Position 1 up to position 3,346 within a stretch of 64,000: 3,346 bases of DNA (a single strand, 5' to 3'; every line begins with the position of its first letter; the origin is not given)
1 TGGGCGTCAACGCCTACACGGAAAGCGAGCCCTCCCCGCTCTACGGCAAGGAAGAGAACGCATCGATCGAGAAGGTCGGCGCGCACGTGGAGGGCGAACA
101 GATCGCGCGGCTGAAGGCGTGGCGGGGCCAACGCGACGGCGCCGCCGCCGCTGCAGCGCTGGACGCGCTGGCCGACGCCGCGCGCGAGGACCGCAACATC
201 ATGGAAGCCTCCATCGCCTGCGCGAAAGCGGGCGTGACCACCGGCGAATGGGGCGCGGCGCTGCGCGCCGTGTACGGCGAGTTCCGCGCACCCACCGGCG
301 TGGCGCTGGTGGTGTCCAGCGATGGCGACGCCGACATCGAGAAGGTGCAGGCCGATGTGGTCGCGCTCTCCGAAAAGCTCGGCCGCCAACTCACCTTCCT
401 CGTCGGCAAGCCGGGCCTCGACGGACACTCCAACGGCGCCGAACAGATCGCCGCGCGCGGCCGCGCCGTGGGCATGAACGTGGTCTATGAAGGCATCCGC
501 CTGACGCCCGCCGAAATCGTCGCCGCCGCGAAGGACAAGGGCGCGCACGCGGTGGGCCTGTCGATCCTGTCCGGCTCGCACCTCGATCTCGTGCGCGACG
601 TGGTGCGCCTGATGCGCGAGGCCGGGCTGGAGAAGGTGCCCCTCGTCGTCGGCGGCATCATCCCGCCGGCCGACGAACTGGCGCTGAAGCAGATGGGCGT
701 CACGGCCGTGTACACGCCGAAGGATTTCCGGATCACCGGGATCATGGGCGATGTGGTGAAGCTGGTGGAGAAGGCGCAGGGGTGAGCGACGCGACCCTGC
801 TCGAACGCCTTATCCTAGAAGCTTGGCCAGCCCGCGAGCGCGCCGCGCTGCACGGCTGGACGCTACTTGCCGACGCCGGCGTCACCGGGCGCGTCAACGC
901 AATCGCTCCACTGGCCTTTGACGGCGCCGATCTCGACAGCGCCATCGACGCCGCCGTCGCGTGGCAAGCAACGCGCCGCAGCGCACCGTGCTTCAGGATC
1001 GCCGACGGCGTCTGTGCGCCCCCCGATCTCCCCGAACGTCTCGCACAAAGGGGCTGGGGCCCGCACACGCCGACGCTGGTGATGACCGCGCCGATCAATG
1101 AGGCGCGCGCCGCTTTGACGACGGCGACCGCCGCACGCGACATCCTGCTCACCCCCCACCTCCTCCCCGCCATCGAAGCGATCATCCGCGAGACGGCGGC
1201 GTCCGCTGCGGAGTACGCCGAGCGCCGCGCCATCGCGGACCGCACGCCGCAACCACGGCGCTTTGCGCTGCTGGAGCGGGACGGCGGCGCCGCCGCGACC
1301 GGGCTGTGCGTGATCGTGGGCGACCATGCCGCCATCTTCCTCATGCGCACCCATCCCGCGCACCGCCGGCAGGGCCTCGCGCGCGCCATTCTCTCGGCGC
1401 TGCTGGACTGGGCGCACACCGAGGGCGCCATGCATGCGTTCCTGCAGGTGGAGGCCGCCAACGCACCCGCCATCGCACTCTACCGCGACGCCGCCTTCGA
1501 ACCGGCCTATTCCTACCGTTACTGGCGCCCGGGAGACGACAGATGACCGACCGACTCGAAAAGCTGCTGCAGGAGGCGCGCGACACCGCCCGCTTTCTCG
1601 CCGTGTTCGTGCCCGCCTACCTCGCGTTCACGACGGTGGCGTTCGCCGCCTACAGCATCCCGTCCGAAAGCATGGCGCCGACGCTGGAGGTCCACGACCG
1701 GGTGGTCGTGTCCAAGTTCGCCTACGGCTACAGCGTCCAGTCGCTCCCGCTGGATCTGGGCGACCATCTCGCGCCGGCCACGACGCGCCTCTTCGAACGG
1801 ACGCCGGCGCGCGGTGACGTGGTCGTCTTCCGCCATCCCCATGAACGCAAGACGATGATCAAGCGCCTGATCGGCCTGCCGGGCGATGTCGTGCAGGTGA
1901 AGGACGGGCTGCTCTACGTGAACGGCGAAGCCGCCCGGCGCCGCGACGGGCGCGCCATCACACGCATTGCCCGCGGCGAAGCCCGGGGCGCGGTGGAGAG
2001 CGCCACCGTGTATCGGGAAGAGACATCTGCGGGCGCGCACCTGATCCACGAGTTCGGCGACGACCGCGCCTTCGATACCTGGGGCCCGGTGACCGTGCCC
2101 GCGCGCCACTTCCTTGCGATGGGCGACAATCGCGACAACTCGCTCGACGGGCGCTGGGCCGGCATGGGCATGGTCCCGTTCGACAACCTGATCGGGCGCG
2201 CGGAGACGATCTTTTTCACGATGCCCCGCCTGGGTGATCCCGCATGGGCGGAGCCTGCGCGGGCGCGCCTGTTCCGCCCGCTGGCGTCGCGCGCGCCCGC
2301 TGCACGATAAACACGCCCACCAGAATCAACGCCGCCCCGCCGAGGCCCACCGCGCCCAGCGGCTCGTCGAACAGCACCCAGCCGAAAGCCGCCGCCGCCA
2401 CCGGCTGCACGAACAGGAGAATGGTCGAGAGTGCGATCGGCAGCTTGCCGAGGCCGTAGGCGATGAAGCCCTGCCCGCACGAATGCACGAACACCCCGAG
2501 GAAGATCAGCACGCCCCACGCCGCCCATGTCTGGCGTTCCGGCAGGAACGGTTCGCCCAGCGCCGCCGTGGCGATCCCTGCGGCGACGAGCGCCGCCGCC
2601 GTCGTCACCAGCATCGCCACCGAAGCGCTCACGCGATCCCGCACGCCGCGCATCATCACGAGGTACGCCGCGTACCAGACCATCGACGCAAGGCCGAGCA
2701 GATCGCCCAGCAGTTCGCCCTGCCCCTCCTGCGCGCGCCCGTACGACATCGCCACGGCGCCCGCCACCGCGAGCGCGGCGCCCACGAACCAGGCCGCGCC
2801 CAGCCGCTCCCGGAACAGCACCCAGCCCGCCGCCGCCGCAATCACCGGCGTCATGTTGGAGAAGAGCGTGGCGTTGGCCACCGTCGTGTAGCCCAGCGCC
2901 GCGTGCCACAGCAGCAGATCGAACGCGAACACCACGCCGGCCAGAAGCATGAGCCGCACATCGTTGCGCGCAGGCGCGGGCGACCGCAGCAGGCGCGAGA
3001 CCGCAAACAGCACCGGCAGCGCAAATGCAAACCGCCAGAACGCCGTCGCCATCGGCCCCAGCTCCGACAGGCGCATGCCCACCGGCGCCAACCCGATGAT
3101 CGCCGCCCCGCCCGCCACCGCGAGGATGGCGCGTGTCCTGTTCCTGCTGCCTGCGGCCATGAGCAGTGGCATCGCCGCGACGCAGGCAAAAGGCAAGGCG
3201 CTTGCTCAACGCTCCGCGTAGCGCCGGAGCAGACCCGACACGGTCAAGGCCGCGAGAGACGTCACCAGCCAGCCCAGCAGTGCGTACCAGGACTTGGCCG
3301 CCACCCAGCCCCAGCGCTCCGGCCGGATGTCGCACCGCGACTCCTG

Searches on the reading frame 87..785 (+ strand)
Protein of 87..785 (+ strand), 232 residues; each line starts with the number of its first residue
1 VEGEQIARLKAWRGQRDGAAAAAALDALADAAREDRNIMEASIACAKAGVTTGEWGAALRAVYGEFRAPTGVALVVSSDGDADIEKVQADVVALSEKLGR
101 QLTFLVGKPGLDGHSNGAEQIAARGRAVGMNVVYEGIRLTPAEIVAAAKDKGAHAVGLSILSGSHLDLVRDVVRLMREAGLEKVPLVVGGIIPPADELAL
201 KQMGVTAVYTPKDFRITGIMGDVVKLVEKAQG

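Call 13: search_protein_families(library=pfam, proteins=[window:87-785:+], max_evalue=0.001)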
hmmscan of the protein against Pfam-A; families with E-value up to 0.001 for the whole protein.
window:87-785:+ (232 aa): 2 families
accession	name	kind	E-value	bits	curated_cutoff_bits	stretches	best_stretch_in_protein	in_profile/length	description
PF02310.24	B12-binding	-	1e-17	64.5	32.1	1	104-208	3-109/121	B12 binding domain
PF01642.28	MM_CoA_mutase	-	4.7e-08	32.5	22.1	1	3-64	454-512/512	Methylmalonyl-CoA mutase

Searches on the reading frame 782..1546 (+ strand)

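Call 13: search_protein_families(library=pfam, proteins=[window:782-1546:+], max_evalue=0.001)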
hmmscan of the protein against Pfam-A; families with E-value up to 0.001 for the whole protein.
window:782-1546:+ (254 aa): 6 families
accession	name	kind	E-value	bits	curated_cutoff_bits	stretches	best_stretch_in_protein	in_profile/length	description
PF24553.2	Rv0428c_C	-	2.1e-18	67.3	27.2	2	186-247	163-223/224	Probable histone acetyltransferase Rv0428c C-terminal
PF00583.31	Acetyltransf_1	-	4.4e-16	59.6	20.7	1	147-237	23-114/116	Acetyltransferase (GNAT) family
PF13508.13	Acetyltransf_7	-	2.3e-08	34.7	27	1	160-240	4-83/84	Acetyltransferase (GNAT) domain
PF08445.16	FR47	-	3.9e-07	30.4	22.1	1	180-242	19-80/86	FR47-like protein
PF13302.13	Acetyltransf_3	-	4.3e-06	27.9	25.4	1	137-237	32-135/138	Acetyltransferase (GNAT) domain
PF13673.13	Acetyltransf_10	-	0.00015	22.2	23.6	1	141-240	12-108/128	Acetyltransferase (GNAT) domain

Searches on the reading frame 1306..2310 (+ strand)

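Call 13: search_protein_families(library=pfam, proteins=[window:1306-2310:+], max_evalue=0.001)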
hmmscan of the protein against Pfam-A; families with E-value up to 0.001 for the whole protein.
window:1306-2310:+ (334 aa): 1 family
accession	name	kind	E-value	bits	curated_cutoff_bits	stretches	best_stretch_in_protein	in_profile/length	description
PF10502.14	Peptidase_S26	-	9.7e-40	136.7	22.9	1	94-303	4-167/168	Signal peptidase, peptidase S26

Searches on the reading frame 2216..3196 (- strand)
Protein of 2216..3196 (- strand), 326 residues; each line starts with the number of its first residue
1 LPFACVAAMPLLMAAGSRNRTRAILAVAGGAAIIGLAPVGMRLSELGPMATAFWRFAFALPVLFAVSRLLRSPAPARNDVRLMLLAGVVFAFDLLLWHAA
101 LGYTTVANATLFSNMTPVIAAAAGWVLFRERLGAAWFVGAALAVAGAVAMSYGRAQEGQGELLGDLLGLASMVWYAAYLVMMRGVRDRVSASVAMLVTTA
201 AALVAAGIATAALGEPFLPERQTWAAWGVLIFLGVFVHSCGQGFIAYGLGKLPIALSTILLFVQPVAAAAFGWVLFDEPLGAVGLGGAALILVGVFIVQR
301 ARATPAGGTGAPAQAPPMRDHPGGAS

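Call 13: search_protein_families(library=pfam, proteins=[window:2216-3196:-], max_evalue=0.001)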
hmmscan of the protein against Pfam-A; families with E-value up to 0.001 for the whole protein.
window:2216-3196:- (326 aa): 1 family
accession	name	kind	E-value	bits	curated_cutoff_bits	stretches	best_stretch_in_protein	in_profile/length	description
PF00892.27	EamA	-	1.2e-30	107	28.2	2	22-151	2-134/135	EamA-like transporter family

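Call 90: search_protein_families(library=ncbifam, proteins=[window:2216-3196:-], max_evalue=0.001)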
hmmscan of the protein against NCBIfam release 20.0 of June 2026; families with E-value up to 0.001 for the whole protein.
window:2216-3196:- (326 aa): 2 families
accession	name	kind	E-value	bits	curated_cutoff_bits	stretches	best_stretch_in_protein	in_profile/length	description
TIGR00950.1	2A78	equivalog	8.3e-21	74.6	230.2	1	46-295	16-263/264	carboxylate/amino acid/amine transporter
NF008676.0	PRK11689.1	equivalog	0.00026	20.2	194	1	54-149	192-286/297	aromatic amino acid DMT transporter YddG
